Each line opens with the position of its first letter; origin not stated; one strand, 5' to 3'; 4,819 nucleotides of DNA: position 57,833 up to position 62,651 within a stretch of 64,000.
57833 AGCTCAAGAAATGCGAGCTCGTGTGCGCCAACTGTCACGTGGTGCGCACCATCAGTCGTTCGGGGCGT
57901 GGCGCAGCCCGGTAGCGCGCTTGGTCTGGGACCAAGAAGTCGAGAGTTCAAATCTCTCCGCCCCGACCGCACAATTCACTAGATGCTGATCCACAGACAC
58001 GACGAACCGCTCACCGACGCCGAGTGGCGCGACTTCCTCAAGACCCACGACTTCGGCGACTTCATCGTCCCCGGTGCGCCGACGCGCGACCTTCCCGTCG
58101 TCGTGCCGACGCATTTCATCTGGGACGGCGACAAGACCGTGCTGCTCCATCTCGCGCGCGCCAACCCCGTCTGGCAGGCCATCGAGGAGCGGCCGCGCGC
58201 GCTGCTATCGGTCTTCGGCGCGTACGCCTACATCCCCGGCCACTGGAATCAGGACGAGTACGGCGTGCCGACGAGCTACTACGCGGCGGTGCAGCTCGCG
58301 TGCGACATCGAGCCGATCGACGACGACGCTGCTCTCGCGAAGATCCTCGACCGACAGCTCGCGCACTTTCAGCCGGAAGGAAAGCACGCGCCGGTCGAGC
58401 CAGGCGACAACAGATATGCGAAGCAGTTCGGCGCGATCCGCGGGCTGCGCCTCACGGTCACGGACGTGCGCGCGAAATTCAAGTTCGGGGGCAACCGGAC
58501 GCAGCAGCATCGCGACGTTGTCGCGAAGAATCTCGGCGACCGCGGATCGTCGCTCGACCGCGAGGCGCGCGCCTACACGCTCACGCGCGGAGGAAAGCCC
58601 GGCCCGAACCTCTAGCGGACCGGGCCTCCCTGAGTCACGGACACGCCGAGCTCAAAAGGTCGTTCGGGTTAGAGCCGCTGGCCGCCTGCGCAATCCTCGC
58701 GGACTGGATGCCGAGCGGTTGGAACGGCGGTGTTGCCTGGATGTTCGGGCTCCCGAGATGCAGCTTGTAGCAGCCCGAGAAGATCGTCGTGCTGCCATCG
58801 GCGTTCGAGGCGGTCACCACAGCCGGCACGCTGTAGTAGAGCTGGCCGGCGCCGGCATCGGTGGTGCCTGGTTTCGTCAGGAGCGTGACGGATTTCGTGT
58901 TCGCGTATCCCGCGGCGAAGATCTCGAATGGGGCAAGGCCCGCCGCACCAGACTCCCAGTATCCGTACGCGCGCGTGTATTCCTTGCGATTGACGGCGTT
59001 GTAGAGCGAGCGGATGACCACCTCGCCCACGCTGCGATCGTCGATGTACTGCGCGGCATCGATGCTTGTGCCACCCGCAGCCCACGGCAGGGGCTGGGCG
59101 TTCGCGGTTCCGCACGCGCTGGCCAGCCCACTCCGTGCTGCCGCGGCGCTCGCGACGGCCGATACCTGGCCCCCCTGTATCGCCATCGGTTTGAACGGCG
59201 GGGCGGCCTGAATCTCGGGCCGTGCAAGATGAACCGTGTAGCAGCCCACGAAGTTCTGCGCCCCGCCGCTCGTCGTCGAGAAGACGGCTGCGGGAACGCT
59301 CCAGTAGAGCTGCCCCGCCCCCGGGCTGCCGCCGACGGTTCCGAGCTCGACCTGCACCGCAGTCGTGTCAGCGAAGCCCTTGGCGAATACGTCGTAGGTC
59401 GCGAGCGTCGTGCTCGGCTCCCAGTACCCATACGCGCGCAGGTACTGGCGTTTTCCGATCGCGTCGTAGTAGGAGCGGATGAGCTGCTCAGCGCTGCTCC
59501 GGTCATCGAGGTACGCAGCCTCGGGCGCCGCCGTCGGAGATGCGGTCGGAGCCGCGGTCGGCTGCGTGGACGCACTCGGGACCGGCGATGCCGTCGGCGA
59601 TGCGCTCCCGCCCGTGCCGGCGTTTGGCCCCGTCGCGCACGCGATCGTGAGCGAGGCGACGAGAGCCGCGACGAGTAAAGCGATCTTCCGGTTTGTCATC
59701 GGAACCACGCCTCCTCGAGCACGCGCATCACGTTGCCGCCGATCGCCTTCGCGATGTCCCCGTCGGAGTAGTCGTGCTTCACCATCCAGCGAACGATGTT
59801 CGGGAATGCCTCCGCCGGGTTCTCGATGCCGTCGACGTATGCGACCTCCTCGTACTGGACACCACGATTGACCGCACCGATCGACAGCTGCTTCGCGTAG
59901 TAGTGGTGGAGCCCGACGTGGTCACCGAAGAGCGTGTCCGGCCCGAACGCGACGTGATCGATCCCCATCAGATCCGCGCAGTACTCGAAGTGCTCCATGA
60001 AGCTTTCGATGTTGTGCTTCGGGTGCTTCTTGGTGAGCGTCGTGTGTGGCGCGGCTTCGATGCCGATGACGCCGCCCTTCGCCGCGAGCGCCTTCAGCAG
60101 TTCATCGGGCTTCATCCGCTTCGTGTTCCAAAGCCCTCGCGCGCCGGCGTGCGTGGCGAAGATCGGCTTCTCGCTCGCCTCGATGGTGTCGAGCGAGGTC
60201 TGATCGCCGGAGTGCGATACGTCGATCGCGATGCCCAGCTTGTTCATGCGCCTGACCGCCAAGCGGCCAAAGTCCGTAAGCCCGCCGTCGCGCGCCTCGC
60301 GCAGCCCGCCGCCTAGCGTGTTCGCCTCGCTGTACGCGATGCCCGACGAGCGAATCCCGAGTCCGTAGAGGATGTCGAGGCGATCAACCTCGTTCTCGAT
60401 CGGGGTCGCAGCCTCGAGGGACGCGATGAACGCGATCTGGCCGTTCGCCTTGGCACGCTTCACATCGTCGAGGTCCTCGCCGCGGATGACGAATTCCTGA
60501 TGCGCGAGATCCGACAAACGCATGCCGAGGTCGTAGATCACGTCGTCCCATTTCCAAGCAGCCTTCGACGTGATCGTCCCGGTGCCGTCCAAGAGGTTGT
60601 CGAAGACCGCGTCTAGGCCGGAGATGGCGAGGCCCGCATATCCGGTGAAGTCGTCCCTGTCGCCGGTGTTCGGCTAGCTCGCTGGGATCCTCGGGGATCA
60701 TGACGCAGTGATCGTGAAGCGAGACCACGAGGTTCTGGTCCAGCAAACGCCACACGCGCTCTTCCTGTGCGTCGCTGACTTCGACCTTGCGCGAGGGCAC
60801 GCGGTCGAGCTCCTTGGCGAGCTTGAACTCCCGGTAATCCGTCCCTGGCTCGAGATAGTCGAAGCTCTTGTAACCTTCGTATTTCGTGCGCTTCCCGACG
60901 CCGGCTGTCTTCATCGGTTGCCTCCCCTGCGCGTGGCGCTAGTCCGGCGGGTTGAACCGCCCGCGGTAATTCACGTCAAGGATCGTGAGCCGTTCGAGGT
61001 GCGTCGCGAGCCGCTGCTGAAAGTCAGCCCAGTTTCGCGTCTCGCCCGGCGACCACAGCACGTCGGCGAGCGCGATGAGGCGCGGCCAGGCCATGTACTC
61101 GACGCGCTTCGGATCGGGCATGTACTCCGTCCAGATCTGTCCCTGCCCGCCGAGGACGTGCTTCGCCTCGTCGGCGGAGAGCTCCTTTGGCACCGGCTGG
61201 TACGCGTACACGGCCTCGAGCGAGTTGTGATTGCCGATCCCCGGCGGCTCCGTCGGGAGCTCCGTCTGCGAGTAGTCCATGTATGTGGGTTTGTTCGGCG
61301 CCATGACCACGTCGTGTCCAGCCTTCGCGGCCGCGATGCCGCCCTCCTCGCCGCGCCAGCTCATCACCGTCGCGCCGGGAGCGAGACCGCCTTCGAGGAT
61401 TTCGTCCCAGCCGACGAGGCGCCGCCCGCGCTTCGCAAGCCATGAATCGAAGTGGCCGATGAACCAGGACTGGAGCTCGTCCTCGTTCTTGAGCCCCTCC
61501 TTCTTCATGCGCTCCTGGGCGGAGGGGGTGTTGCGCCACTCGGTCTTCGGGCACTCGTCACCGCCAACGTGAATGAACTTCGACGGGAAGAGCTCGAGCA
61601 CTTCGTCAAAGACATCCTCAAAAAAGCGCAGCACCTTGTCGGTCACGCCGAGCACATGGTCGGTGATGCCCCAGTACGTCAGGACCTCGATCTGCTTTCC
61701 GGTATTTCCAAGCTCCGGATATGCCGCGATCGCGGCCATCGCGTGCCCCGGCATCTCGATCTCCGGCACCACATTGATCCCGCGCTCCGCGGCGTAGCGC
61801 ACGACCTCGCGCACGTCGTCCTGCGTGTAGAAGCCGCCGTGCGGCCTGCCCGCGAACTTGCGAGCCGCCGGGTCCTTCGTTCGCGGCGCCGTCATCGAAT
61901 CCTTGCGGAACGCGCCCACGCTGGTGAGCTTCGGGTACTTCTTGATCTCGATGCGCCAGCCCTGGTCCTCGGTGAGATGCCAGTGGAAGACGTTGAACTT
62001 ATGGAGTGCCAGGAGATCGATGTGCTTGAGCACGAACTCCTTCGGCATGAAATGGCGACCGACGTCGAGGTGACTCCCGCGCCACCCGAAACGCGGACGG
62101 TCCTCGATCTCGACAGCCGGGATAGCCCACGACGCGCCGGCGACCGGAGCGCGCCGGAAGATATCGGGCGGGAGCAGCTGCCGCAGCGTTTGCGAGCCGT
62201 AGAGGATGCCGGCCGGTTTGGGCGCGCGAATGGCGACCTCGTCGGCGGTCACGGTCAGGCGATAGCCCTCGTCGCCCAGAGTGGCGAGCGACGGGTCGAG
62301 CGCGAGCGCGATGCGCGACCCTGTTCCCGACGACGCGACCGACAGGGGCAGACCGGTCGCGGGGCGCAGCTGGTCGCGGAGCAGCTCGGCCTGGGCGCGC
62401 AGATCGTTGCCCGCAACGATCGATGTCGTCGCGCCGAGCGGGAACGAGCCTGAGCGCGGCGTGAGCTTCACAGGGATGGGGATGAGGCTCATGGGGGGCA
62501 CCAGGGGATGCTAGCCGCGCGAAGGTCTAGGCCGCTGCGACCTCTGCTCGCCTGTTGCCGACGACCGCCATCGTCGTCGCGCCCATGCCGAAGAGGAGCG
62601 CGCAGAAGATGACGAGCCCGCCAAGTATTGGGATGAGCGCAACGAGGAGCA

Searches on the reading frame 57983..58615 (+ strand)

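Call 29: search_protein_families(library=pfam, max_evalue=0.001, proteins=[window:57983-58615:+])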
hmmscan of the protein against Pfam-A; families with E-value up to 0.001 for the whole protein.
window:57983-58615:+ (210 aa): 2 families
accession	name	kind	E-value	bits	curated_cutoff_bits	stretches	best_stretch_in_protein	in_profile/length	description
PF04299.18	FMN_bind_2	-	3.7e-27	95.5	22.4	1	4-160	4-167/168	Putative FMN-binding domain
PF12900.13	Pyridox_ox_2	-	9.5e-07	29.3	27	1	34-165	21-139/140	Pyridoxamine 5'-phosphate oxidase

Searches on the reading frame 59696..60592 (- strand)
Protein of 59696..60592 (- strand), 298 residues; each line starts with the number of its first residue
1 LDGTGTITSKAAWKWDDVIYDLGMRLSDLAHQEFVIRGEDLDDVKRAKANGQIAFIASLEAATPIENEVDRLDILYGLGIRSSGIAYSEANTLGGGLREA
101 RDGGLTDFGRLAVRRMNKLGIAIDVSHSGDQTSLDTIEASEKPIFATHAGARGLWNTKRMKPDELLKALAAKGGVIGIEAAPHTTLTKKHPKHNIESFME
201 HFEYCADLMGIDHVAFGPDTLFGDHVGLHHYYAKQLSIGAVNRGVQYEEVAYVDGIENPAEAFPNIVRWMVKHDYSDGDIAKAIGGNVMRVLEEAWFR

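Call 29: search_protein_families(library=pfam, max_evalue=0.001, proteins=[window:59696-60592:-])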
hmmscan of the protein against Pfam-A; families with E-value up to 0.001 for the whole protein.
window:59696-60592:- (298 aa): 1 family
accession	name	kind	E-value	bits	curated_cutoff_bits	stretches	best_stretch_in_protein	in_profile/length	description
PF01244.27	Peptidase_M19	-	4.2e-63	213.9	26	1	38-294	90-319/319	Membrane dipeptidase (Peptidase family M19)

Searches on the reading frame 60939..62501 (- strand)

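Call 29: search_protein_families(library=pfam, max_evalue=0.001, proteins=[window:60939-62501:-])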
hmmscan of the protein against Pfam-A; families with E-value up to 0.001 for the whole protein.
window:60939-62501:- (520 aa): 2 families
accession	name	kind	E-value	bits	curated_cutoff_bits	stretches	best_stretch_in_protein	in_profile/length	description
PF00728.28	Glyco_hydro_20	-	5.6e-122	407.9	22.3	1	138-485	1-347/348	Glycosyl hydrolase family 20, catalytic domain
PF02838.20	Glyco_hydro_20b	-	5.4e-28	98.7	26.1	1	5-134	3-123/124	Glycosyl hydrolase family 20, domain 2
